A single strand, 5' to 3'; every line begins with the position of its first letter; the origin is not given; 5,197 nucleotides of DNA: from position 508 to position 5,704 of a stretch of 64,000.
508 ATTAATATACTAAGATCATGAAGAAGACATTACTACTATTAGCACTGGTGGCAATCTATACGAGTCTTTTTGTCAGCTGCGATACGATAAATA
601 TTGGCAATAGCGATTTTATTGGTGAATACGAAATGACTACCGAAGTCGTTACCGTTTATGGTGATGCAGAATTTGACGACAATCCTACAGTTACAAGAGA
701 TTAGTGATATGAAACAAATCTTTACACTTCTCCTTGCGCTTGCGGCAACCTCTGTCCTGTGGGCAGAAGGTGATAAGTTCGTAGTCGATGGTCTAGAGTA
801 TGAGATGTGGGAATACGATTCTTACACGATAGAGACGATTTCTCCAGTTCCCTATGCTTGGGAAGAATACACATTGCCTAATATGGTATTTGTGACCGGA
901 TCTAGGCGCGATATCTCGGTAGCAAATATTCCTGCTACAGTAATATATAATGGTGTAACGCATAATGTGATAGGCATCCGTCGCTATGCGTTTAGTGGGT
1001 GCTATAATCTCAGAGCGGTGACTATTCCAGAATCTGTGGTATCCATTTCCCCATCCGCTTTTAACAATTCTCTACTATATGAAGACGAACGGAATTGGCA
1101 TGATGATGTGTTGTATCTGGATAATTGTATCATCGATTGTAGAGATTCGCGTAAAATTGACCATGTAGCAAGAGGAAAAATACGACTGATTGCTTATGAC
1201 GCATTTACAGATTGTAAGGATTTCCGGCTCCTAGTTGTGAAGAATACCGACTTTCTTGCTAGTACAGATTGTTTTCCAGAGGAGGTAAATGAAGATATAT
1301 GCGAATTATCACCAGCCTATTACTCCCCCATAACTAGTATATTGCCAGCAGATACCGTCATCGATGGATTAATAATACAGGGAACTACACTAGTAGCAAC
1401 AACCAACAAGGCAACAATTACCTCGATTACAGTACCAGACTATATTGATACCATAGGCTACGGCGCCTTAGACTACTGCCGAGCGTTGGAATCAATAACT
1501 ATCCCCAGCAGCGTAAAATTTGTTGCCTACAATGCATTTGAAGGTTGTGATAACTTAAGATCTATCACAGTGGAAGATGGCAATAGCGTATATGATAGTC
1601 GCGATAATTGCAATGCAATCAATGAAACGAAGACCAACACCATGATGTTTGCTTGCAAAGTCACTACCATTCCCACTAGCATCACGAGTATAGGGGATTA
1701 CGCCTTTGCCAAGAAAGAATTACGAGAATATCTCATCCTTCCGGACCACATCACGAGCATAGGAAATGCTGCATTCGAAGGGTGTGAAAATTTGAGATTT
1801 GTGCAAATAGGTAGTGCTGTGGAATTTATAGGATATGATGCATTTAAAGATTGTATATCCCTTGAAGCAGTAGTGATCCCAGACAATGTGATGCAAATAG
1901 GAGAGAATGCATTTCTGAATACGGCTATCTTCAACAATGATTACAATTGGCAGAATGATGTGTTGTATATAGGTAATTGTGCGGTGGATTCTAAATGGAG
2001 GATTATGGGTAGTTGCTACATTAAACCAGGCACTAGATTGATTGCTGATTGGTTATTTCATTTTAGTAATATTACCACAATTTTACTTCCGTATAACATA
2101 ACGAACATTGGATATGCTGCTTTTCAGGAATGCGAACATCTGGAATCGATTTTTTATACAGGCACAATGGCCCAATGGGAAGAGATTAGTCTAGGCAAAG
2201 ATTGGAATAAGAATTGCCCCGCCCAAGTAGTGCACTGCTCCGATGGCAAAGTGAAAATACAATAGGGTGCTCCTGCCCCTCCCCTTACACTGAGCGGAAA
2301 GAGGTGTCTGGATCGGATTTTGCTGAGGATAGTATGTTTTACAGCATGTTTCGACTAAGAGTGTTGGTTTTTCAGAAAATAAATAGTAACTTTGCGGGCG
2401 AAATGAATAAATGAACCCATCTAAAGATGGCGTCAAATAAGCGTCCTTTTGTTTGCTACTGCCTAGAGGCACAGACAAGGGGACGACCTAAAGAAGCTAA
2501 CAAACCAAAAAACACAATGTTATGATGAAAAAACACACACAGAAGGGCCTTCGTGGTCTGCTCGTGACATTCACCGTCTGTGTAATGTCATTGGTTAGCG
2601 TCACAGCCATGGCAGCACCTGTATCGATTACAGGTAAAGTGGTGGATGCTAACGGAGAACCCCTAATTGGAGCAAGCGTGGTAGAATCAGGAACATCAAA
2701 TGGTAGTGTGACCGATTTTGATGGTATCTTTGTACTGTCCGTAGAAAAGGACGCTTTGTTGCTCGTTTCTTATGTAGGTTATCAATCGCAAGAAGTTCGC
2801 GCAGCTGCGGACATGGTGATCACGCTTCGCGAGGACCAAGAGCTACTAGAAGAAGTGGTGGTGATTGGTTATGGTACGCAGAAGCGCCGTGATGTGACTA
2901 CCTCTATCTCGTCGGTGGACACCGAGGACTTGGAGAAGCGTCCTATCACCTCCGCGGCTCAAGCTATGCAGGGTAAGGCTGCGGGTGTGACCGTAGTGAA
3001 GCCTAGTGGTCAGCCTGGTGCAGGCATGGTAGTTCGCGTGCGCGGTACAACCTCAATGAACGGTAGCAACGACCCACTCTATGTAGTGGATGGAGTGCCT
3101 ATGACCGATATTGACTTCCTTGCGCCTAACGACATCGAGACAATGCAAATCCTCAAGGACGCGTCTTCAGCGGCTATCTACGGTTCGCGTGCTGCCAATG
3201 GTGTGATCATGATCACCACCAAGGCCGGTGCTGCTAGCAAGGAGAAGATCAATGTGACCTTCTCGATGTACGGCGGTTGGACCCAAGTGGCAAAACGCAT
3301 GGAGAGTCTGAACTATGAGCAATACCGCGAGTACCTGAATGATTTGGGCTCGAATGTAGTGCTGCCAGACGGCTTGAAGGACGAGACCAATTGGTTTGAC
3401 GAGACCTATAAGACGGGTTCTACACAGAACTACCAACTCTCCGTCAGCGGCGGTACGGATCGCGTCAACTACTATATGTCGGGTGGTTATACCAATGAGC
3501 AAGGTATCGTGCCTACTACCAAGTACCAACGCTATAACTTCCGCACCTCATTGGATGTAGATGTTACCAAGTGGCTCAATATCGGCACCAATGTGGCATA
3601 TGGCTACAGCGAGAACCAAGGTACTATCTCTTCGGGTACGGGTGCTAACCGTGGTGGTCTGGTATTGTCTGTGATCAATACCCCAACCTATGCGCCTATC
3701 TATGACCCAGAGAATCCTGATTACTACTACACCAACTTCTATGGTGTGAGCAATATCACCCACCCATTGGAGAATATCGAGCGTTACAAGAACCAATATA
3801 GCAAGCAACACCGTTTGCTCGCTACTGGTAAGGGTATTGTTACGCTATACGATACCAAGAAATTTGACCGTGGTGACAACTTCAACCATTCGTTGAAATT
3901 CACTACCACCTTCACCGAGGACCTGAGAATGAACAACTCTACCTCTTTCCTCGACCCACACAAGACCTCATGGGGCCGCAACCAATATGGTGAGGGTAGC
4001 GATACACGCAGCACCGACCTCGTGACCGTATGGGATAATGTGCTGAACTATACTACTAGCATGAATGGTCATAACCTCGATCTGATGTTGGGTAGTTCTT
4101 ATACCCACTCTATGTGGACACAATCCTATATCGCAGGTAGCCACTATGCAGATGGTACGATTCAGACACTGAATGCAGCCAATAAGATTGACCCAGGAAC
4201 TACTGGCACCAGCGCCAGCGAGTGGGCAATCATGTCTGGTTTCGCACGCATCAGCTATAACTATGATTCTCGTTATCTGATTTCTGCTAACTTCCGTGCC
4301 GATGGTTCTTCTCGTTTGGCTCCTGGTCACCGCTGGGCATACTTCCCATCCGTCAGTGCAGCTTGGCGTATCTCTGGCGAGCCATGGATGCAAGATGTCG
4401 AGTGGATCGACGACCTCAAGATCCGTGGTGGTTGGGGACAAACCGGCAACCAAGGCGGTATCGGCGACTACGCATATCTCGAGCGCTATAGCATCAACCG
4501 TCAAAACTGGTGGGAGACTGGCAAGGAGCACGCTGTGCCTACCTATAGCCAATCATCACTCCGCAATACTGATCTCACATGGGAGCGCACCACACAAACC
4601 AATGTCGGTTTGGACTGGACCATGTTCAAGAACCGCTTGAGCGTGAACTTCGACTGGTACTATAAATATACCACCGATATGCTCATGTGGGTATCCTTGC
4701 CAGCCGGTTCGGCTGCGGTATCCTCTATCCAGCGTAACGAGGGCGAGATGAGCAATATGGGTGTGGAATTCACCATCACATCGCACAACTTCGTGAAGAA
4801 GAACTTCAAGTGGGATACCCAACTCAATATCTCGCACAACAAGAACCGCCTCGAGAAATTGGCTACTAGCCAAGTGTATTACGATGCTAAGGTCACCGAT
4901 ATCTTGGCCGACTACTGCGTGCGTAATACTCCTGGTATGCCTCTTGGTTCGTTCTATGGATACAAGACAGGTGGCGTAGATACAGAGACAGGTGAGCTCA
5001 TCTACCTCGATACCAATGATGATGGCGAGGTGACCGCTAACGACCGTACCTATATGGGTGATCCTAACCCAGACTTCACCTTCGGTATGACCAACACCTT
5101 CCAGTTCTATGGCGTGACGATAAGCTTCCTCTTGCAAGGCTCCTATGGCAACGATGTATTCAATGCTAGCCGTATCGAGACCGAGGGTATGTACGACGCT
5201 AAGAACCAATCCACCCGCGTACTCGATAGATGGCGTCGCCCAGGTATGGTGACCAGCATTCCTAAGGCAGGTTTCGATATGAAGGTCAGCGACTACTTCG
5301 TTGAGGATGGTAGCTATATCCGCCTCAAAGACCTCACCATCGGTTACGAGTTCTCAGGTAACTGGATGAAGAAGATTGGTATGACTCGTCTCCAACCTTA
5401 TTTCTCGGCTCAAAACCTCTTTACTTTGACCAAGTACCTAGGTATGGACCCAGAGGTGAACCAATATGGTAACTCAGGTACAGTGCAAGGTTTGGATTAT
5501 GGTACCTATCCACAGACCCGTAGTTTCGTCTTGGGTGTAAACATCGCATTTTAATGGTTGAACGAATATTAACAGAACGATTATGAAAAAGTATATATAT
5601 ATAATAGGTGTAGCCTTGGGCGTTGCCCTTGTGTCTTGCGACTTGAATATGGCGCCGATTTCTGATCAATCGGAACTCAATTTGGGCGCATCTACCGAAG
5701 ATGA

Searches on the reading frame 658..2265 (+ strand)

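Call 25: search_protein_families(library=pfam, proteins=[window:658-2265:+], max_evalue=0.001)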
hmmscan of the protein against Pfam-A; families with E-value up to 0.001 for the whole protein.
window:658-2265:+ (535 aa): 2 families
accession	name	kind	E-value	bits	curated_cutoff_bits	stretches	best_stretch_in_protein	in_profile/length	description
PF13306.12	LRR_5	-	1.8e-50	170.5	27.7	4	336-441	16-118/127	BspA type Leucine rich repeat region (6 copies)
PF13855.12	LRR_8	-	2.8e-05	24.2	27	0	463-498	18-54/61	Leucine rich repeat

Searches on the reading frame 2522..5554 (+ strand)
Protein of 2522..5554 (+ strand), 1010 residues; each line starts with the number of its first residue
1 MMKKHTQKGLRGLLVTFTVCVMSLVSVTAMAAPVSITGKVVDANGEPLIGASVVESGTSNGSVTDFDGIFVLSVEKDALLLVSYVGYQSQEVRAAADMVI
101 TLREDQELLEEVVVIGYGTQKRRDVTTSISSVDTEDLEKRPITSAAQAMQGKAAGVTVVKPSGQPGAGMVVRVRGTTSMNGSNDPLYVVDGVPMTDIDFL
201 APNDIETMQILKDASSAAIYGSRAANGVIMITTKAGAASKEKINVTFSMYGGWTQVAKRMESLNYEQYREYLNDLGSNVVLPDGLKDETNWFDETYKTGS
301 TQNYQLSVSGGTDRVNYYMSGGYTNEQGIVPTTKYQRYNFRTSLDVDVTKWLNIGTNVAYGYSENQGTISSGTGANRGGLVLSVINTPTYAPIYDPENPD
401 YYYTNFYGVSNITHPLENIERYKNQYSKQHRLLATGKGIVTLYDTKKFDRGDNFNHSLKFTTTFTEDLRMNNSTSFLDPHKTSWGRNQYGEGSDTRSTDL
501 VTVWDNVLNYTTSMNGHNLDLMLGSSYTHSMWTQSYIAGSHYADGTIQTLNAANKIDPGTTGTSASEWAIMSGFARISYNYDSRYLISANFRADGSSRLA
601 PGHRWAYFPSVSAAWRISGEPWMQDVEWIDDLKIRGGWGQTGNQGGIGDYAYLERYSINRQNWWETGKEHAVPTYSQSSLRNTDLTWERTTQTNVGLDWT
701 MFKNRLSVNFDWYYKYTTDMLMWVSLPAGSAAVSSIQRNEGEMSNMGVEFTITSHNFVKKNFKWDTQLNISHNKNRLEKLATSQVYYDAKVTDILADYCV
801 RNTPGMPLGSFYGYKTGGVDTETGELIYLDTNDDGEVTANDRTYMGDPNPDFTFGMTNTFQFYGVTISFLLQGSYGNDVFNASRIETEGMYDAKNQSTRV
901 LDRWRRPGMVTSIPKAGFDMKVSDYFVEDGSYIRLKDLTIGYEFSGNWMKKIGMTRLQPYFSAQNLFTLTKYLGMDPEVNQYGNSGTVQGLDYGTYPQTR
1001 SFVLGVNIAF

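Call 25: search_protein_families(library=pfam, proteins=[window:2522-5554:+], max_evalue=0.001)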
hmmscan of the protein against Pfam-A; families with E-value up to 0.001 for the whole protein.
window:2522-5554:+ (1010 aa): 4 families
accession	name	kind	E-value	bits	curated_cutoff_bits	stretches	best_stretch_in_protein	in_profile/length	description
PF07715.20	Plug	-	3.9e-21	76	23.9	1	122-228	2-107/107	TonB-dependent Receptor Plug Domain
PF13715.12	CarbopepD_reg_2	-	8.4e-17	61.4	32.2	1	36-114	1-88/88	CarboxypepD_reg-like domain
PF00593.30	TonB_dep_Rec_b-barrel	-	2.9e-16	60.8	27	1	398-965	29-435/436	TonB dependent receptor-like, beta-barrel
PF13620.12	CarboxypepD_reg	-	1.7e-08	35.1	32.3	1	35-93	1-65/82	Carboxypeptidase regulatory-like domain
